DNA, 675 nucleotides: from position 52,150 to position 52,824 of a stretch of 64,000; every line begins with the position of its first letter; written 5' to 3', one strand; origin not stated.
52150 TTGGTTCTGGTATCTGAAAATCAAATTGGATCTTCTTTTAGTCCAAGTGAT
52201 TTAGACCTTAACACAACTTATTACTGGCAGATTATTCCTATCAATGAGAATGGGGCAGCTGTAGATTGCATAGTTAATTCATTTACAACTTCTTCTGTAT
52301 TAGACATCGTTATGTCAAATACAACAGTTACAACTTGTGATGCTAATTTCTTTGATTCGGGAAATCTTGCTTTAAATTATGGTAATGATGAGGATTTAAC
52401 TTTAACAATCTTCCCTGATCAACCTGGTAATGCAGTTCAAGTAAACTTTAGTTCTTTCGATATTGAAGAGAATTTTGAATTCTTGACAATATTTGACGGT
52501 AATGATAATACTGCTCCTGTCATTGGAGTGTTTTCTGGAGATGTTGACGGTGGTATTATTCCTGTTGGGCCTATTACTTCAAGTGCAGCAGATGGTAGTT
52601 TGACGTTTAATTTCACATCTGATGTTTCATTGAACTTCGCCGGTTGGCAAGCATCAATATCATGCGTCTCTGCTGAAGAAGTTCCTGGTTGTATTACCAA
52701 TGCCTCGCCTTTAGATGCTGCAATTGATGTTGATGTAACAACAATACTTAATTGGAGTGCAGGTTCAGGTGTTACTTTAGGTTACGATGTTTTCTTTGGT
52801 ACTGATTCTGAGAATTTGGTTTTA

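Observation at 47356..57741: Giant T9SS-secreted protein built from alternating FN3-like and CUB-like modules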

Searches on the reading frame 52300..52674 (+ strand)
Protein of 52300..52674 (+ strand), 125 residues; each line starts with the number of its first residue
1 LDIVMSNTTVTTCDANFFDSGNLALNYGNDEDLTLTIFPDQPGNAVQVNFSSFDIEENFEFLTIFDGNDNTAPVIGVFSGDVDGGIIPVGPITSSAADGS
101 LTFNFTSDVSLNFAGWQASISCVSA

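Call 9: search_protein_families(library=pfam, proteins=[window:52300-52674:+], max_evalue=10)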
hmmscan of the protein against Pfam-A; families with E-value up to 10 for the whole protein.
seq(125 aa): 1 family
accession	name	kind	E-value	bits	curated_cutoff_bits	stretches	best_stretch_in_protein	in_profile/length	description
PF00431.26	CUB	-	1.3e-06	29.1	21.4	1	20-119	14-109/110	CUB domain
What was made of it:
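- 52336..52665 (+): CUB module 5 (aa 1661-1770), modelled together with FN3-7. Pfam CUB 29.1 bits (call 9).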

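Call 12: search_solved_structures(query=A1, max_evalue=1, show_alignments=3)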
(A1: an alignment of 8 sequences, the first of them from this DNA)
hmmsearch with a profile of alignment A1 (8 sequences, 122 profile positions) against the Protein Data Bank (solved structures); distinct sequences matched with E-value up to 1: 45.
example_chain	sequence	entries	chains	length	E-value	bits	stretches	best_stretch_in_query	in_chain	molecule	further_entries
3kq4_B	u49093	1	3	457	5.1e-19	71.5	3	18-116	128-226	Cubilin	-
2qqk_A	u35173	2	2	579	2e-13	53.5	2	15-116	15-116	Neuropilin-2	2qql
7m22_N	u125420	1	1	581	2e-13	53.4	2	15-116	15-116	Neuropilin-2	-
8ivw_A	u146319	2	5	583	2e-13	53.4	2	15-116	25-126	Neuropilin-2 | aNRP2-14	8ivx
7t4s_F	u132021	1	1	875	7.2e-13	51.7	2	15-116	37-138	Neuropilin-2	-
7m0r_E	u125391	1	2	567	3.4e-10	43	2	25-118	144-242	Neuropilin-1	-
4gz9_A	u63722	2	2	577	3.6e-10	43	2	25-118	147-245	Neuropilin-1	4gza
10ri_E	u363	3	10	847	8.5e-10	41.7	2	25-118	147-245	Neuropilin-1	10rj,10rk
6fzv_D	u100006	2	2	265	7.4e-09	38.7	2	41-117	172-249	Procollagen C-endopeptidase enhancer 1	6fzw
9en2_A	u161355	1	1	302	1.2e-08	38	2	41-117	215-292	Procollagen C-endopeptidase enhancer 1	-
6gh8_A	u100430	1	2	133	5.7e-07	32.6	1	15-116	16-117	Neuropilin-2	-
2qqo_A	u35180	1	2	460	0.00021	24.4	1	23-116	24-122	Neuropilin-2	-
5cis_A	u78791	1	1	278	0.001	22.1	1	25-115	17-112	Mannan-binding lectin serine peptidase 2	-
5ckm_A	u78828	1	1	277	0.0011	22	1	25-115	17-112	Mannan-binding lectin serine peptidase 2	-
5ckn_A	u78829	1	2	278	0.0011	22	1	25-115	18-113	Mannan-binding lectin serine peptidase 2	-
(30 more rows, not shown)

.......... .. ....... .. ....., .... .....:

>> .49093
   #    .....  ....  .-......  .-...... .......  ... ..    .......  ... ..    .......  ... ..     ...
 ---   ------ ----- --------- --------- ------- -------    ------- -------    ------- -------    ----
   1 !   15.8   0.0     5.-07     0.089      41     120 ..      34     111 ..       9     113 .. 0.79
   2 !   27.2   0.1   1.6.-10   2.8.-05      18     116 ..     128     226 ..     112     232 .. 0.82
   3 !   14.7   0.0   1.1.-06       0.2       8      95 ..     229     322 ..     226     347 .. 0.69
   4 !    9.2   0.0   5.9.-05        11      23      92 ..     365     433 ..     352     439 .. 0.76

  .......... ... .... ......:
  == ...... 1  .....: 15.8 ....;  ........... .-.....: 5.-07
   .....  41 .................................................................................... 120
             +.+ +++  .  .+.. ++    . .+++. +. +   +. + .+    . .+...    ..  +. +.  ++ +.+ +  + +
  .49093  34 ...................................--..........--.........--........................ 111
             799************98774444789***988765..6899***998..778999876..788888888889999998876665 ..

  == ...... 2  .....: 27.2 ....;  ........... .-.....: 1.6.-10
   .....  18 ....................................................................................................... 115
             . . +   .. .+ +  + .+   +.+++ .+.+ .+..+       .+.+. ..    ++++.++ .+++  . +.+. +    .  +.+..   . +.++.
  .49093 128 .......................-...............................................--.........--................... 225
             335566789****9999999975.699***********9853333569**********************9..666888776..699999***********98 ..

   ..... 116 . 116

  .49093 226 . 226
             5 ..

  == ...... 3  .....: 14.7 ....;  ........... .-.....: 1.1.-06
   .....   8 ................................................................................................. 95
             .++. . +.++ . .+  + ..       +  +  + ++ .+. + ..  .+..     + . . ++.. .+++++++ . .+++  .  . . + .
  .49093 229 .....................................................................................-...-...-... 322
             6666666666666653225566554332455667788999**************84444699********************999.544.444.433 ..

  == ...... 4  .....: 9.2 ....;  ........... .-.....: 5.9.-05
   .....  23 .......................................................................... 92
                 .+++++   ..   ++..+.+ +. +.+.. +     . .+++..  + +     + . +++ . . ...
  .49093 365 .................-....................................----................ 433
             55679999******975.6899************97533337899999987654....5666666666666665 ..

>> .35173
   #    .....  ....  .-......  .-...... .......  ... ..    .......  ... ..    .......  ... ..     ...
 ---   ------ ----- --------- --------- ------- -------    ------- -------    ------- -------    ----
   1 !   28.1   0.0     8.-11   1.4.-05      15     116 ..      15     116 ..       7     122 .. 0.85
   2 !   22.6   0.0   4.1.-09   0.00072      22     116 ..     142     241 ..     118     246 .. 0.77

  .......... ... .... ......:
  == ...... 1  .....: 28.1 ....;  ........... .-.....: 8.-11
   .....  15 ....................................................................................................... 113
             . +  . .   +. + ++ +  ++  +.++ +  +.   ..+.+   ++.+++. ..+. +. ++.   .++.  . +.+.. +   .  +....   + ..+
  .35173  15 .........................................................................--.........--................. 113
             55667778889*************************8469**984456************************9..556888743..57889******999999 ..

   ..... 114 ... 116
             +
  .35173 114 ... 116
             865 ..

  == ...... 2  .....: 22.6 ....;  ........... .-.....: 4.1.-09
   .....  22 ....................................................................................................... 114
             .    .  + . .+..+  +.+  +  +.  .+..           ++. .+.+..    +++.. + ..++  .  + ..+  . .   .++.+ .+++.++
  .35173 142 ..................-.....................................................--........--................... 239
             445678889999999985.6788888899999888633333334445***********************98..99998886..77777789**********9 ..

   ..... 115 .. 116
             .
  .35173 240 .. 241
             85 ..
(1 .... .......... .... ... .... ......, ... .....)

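Call 15: find_homologous_proteins(query=A1, max_evalue=0.001)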
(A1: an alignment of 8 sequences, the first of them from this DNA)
Query A1 (8 sequences) (125 aa, profile of the alignment): 8 proteins with E <= 0.001 among 1317 candidates.
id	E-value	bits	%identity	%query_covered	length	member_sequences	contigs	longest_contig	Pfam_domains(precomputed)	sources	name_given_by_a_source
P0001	3.1e-28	116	45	89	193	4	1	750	PF00431.27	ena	-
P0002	1.8e-27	113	39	98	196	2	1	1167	PF00431.27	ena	-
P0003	1.1e-25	108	45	84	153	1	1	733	-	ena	-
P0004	8.7e-23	98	44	82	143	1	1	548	PF00431.27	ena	-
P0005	1.1e-17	82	42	73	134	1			-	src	-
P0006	5.9e-9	54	23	92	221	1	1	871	PF00431.27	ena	-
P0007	2.4e-6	45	36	45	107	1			-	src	-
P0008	6.2e-5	41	31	42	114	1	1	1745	-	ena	-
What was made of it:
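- Tried and rejected: The word-indexed homolog search with the CUB profile returned only 8 short metagenome fragments (call 15).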

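Call 37: search_protein_representatives(alignment_id=A1)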
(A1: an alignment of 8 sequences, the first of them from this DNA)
Query: 8 sequences, 122 profile positions. Proteins with E-value up to 0.001 (for the whole library): 11587; up to 1e-10: 6596; up to 1e-30: 1399. The best 150 are listed.
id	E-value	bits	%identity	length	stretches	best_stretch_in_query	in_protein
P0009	0.0e+00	2334.7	-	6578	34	2-120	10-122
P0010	0.0e+00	1100.7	-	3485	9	1-121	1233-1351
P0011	0.0e+00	1058.5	-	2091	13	7-120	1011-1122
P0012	3.5e-296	979.3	-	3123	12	2-120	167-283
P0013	1.4e-293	970.9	-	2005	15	2-121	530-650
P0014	4.3e-287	950.0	-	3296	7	2-121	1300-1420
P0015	4.5e-283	937.0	-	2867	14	5-122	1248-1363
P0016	1.3e-265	880.6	-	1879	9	2-120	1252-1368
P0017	1.8e-261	867.3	-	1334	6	3-122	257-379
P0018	1.2e-255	848.4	-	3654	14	4-121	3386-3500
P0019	5.4e-251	833.4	-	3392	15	8-120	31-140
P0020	4.9e-228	759.3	-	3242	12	12-119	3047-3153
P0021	2.8e-226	753.6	-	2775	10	8-119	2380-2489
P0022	1.4e-223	744.9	-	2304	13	2-120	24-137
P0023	1.5e-221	738.3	-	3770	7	2-121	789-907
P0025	2.3e-199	666.7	-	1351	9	3-121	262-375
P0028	8.1e-190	635.9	-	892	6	4-120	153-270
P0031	4.2e-186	623.9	-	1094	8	3-121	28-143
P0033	3.4e-184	617.7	-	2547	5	2-121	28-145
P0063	5.6e-142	481.5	-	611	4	2-121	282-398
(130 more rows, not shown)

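Call 40: search_protein_families(library=pfam, proteins=[P0011, P0013, P0016, P0025, P0028, P0031, P0063], max_evalue=0.001)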
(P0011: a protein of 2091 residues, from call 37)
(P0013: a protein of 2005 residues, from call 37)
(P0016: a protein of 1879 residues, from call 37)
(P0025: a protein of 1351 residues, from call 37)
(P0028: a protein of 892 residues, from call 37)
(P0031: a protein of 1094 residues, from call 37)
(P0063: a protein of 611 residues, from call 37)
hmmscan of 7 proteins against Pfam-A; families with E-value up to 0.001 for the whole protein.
P0011 (2091 aa): 4 families
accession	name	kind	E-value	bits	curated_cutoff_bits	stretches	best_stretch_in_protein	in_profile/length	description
PF00431.26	CUB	-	6.6e-90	297.2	21.4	10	1401-1494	13-108/110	CUB domain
PF18962.6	Por_Secre_tail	-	2.4e-06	28.2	27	1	2015-2087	3-72/75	Secretion system C-terminal sorting domain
PF23064.1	CUB_M02D8_5_5th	-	0.00015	22.2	27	0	24-71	20-64/112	M02D8_5-like, fifth CUB domain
PF14538.11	Raptor_N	-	0.00053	20.3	27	0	783-826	106-148/151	Raptor N-terminal CASPase like domain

P0013 (2005 aa): 4 families
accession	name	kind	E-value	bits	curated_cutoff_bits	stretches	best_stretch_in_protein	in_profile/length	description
PF00431.26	CUB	-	1.8e-175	572.7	21.4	14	303-397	10-108/110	CUB domain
PF23062.1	CUB_M02D8_5_3rd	-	1.1e-19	70.8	32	0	1573-1663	26-111/114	M02D8_5-like, third CUB domain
PF23064.1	CUB_M02D8_5_5th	-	9.7e-12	45.4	27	0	323-361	28-64/112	M02D8_5-like, fifth CUB domain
PF23061.1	CUB_M02D8_5_2nd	-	0.00038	21.2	30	0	1438-1510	11-82/114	M02D8_5-like, second CUB domain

P0016 (1879 aa): 7 families
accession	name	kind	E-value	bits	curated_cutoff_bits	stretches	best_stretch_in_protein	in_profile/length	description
PF00431.26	CUB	-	4.2e-84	278.6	21.4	9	908-995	20-108/110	CUB domain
PF18911.6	PKD_4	-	4.8e-23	81.5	27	3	357-421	23-83/85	PKD domain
PF00801.26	PKD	-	2e-18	66.6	23.5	3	1626-1692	5-72/80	PKD domain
PF05572.19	Peptidase_M43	-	2.5e-12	47.4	23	1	162-304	11-147/152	Pregnancy-associated plasma protein-A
PF18962.6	Por_Secre_tail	-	2.3e-06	28.2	27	1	1805-1877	2-75/75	Secretion system C-terminal sorting domain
PF22352.2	K319L-like_PKD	-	0.00016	22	27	0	359-421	17-84/84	K319L-like, PKD domain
PF16820.11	PKD_3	-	0.00095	19.4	26.3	0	1632-1687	15-68/68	PKD-like domain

P0025 (1351 aa): 1 family
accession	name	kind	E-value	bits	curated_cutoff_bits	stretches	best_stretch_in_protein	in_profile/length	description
PF00431.26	CUB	-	6.7e-86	284.4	21.4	9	30-129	6-108/110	CUB domain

P0028 (892 aa): 5 families
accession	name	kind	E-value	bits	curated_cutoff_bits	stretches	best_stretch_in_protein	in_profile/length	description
PF00431.26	CUB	-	5.2e-38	130.2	21.4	5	176-265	21-108/110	CUB domain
PF20148.4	DUF6531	-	6.5e-16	58.9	24.1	1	800-874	2-74/74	Domain of unknown function (DUF6531)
PF23064.1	CUB_M02D8_5_5th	-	2.5e-09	37.6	27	0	694-730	32-66/112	M02D8_5-like, fifth CUB domain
PF02821.22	Staphylokinase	-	7e-06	26.9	25.1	0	692-736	2-47/131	Staphylokinase/Streptokinase family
PF02557.22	VanY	-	5.5e-05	23.4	25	0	73-107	29-63/132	D-alanyl-D-alanine carboxypeptidase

P0031 (1094 aa): 2 families
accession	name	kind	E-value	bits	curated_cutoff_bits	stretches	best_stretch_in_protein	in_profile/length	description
PF00431.26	CUB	-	2.3e-48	163.5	21.4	3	904-992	21-110/110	CUB domain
PF18962.6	Por_Secre_tail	-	2.7e-10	40.8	27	1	1024-1092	1-74/75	Secretion system C-terminal sorting domain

P0063 (611 aa): 1 family
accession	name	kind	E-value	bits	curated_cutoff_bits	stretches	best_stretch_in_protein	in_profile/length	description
PF00431.26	CUB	-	1.6e-31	109.4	21.4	3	290-392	5-108/110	CUB domain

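Call 41: list_cluster_members(proteins=[P0009, P0010, P0011, P0012, P0014, P0016, P0017, P0023, P0028, P0033])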
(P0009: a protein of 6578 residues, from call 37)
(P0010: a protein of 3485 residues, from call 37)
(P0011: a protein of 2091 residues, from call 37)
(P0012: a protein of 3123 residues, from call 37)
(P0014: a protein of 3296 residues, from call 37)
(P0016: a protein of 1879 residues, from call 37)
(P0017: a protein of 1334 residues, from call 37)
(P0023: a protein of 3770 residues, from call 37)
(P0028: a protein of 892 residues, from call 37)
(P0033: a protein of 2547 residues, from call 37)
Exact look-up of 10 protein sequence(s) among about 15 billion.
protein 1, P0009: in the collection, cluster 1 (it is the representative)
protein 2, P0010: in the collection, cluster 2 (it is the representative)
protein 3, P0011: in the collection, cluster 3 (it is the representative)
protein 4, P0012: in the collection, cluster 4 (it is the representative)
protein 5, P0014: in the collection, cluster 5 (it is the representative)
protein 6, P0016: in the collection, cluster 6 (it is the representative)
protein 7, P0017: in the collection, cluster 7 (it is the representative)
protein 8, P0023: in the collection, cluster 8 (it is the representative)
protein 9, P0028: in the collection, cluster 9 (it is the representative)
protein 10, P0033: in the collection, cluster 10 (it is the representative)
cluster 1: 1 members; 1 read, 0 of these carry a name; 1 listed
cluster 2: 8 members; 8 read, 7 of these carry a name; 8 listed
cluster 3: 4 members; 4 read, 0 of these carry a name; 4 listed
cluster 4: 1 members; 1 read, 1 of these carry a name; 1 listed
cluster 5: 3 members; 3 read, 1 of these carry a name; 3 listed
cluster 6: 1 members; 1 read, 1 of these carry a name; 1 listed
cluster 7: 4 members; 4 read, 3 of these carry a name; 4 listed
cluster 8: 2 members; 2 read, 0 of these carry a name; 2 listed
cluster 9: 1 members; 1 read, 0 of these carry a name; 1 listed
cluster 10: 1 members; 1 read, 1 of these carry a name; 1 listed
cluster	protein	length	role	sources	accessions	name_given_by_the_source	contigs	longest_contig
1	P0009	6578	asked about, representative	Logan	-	-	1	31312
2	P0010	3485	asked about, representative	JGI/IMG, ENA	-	hypothetical protein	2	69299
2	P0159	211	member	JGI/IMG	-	hypothetical protein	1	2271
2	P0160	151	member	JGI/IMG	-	hypothetical protein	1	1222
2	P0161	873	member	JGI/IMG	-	hypothetical protein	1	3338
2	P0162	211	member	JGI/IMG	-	hypothetical protein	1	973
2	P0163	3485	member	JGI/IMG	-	hypothetical protein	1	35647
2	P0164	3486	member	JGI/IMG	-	hypothetical protein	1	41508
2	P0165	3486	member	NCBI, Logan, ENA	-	-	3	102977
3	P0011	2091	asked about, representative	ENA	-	-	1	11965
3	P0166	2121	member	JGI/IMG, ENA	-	-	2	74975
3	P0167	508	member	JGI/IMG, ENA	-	-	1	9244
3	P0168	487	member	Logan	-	-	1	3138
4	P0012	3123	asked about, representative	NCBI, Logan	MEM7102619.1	MAG: CUB domain-containing protein [Bacteroidota bacterium]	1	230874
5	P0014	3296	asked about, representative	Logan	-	-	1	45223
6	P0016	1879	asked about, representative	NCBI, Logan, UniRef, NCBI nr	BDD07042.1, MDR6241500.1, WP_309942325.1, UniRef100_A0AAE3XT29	CUB domain-containing protein [Aureibacter tunicatorum] | PKD repeat protein n=1 Tax=Aureibacter tunicatorum TaxID=866807 RepID=A0AAE3XT29_9BACT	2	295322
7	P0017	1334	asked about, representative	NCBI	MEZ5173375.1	MAG: CUB domain-containing protein, partial [Bacteroidia bacterium]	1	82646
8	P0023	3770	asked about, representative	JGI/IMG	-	-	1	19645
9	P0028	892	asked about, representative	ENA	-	-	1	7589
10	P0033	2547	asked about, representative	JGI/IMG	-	hypothetical protein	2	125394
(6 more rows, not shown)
